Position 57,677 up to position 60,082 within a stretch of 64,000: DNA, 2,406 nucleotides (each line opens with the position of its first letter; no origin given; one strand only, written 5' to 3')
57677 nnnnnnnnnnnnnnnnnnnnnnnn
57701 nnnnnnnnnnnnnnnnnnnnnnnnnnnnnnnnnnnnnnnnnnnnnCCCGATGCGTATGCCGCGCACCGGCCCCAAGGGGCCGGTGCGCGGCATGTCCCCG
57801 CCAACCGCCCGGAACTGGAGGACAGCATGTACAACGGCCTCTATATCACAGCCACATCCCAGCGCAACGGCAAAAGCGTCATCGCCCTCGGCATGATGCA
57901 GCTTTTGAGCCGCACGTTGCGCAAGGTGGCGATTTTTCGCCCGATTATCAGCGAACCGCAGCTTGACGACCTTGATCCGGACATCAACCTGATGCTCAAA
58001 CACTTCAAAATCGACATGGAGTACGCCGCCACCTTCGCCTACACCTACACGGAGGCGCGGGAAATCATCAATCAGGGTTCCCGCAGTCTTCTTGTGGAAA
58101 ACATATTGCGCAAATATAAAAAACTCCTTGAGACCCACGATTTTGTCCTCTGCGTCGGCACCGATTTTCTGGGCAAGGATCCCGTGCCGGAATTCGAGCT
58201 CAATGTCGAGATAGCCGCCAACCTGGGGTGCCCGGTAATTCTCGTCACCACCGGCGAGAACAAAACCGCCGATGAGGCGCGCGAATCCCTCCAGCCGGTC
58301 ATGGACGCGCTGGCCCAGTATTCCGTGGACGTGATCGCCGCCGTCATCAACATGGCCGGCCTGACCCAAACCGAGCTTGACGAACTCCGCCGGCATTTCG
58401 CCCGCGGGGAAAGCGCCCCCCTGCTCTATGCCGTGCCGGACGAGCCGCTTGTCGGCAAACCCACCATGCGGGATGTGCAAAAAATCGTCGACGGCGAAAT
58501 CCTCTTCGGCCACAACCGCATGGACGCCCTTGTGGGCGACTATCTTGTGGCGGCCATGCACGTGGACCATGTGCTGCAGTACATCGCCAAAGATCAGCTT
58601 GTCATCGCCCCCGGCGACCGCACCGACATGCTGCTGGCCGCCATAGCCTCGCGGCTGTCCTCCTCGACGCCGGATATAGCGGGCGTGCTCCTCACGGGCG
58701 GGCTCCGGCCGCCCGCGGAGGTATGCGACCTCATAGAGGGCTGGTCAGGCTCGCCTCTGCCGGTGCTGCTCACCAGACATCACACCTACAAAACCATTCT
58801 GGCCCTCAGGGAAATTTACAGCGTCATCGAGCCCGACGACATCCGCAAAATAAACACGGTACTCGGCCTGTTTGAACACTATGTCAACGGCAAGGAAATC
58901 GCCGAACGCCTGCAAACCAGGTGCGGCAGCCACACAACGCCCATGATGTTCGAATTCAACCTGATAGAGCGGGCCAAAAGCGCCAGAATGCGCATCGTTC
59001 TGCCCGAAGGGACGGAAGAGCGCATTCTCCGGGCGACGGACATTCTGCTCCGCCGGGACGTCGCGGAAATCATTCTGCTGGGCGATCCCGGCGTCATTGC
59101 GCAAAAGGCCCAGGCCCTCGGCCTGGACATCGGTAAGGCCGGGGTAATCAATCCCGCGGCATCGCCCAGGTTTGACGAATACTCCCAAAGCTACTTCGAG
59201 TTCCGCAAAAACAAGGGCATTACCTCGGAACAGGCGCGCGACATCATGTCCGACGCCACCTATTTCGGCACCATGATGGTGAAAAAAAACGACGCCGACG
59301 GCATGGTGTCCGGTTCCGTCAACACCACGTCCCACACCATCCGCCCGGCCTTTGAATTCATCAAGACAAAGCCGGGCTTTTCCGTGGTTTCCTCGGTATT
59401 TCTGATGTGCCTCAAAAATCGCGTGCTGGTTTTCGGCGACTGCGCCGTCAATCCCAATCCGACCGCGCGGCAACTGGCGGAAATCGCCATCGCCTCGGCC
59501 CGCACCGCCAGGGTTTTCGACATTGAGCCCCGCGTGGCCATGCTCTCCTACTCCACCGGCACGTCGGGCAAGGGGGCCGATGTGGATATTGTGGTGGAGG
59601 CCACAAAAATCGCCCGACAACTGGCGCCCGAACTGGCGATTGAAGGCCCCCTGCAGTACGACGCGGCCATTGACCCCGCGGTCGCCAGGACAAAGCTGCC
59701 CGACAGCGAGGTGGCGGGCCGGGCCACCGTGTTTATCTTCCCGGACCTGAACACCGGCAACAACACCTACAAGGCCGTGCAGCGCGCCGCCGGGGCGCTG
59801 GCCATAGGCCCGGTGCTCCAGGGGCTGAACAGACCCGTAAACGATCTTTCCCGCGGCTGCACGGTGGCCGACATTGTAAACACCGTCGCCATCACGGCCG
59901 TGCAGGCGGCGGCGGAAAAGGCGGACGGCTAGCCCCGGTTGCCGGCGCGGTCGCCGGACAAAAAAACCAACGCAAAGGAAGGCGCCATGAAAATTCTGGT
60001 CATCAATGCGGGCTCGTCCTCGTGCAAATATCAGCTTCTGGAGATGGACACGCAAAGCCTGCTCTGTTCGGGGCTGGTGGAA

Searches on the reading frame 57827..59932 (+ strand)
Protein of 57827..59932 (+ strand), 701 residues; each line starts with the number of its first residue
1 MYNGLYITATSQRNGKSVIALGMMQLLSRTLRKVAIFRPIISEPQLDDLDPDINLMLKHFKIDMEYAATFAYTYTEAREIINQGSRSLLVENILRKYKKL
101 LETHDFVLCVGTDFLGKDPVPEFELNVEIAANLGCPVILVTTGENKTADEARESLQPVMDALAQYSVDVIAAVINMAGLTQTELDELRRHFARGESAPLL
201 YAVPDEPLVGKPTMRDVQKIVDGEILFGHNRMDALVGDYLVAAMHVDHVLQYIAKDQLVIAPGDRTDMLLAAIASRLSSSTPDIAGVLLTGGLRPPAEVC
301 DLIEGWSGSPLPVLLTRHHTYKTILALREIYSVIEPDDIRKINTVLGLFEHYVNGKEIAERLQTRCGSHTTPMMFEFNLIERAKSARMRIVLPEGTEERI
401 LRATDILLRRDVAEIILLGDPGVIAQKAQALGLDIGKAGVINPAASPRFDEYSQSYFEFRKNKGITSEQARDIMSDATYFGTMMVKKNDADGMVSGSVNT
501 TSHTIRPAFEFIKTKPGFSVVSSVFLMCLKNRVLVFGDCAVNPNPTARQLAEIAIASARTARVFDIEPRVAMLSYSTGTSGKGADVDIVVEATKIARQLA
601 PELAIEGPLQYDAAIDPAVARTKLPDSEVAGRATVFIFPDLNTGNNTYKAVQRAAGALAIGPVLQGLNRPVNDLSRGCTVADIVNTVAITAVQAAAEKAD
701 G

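Call 28: search_protein_families(library=ncbifam, proteins=[window:57827-59932:+], max_evalue=0.00001)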
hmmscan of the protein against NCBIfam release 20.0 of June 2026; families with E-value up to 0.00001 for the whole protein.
window:57827-59932:+ (701 aa): 11 families
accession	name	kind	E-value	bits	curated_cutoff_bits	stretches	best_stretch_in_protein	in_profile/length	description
NF004167.0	PRK05632.1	equivalog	3.9e-275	914.9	418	1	1-698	1-707/708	phosphate acetyltransferase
NF007233.1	PRK09653.1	subfamily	1e-124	416.2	310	1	378-694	4-319/319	phosphotransacetylase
TIGR00651.1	pta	equivalog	4.7e-124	413.8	311.2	1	390-691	1-304/304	phosphate acetyltransferase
NF009501.0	PRK12861.1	subfamily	3.6e-64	217.1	1178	1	369-696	431-762/764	NADP-dependent malic enzyme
TIGR02706.1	P_butyryltrans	equivalog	2.5e-19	69.5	410.5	1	477-693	75-293/294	phosphate butyryltransferase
NF004472.0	PRK05805.1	subfamily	3.8e-19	68.8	399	1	476-696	78-300/302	phosphate butyryltransferase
NF006045.0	PRK08190.1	subfamily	2.9e-17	62.6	282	1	481-698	242-461/467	bifunctional enoyl-CoA hydratase/phosphate acetyltransferase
NF008852.0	PRK11890.1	subfamily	5.3e-17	61.9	413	1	484-699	91-308/315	phosphate acetyltransferase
NF005837.0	PRK07742.1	equivalog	3.8e-15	56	409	1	476-694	77-297/299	phosphate butyryltransferase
TIGR02709.1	branched_ptb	equivalog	1.3e-07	31.5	475.15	1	511-676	92-254/271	branched-chain phosphotransacylase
NF038279.1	TF_CBS_SpxR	exception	2.4e-07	29.9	600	1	211-350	70-198/427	CBS-HotDog domain-containing transcription factor SpxR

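Call 29: find_related_loci(query=window:57827-59929:+, collection=genome_contigs, flank=2000)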
Query window:57827-59929:+ (701 aa) in genome_contigs; peptide patterns used: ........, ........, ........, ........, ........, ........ (x = any residue, [..] = any of these).
600 stretches matched a pattern (row limit reached: there are more); 600 encode a relative of the query (tblastn E <= 1e-3); the best 80 are kept; 80 distinct loci.
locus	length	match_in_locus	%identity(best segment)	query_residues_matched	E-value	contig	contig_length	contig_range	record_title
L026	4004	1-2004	72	32-699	0e+0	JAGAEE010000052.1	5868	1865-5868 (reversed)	MAG: Desulfovibrio sp. isolate RGIG8361 Water_buffalos_Rumen.Co__c1908959, whole genome shotgun sequence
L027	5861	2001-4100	67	1-698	0e+0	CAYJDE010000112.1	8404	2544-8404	MAG TPA_asm: uncultured Desulfovibrionaceae bacterium isolate ERP123703_co1_118 genome assembly, contig: NODE_8892_lengt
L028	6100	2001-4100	66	1-698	0e+0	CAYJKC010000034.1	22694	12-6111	MAG TPA_asm: uncultured Desulfovibrionaceae bacterium isolate ERP123703_co3_103 genome assembly, contig: NODE_2579_lengt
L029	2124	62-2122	65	1-685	0e+0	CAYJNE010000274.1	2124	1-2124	MAG TPA_asm: uncultured Desulfovibrionaceae bacterium isolate ERP123703_co5_61 genome assembly, contig: NODE_38991_lengt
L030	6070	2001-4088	63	1-697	0e+0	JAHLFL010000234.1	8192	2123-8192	MAG: Candidatus Desulfovibrio faecigallinarum isolate 8923 D5M67__C243235_L8192, whole genome shotgun sequence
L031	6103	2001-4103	59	3-699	0e+0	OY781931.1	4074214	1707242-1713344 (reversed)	MAG: Maridesulfovibrio sp. isolate 42758462-51a7-43a4-8c96-062141770230 genome assembly, chromosome: 1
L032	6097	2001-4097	59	5-699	0e+0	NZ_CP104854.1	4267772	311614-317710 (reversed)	Maridesulfovibrio sp. FT414 chromosome, complete genome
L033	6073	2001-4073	58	1-690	0e+0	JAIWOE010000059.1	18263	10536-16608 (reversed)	MAG: Desulfovibrio sp. isolate W18 contig-93_2936, whole genome shotgun sequence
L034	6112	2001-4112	58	1-700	0e+0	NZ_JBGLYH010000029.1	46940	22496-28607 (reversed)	Pseudodesulfovibrio karagichevae strain 9FUS NODE_29_length_46940_cov_64.166300, whole genome shotgun sequence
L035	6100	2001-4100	59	1-698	0e+0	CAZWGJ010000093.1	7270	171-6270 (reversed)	MAG TPA_asm: uncultured Desulfovibrio sp. isolate binchicken_co323_324 genome assembly, contig: NODE_11823_length_7270_c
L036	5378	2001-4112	57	1-698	0e+0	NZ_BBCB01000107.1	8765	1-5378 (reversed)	Salidesulfovibrio brasiliensis JCM 12178, whole genome shotgun sequence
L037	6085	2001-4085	56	5-698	0e+0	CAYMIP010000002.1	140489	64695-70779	MAG TPA_asm: uncultured Desulfocurvus sp. isolate SRP302447_co3_71 genome assembly, contig: NODE_328_length_140489_cov_3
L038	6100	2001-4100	54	1-698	0e+0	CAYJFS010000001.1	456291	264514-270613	MAG TPA_asm: uncultured Lawsonia sp. isolate ERP123703_co3_119 genome assembly, contig: NODE_1_length_456291_cov_183.521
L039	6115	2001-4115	54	1-700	0e+0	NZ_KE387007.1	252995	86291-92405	Desulfogranum mediterraneum DSM 13871 G494DRAFT_scaffold00007.7, whole genome shotgun sequence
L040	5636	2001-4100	53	1-699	0e+0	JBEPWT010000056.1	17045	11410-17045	MAG: Desulfopila sp. isolate 01_S196.semibin_refined.071 NODE_821_length_17045_cov_3.416893:0-17045, whole genome shotgu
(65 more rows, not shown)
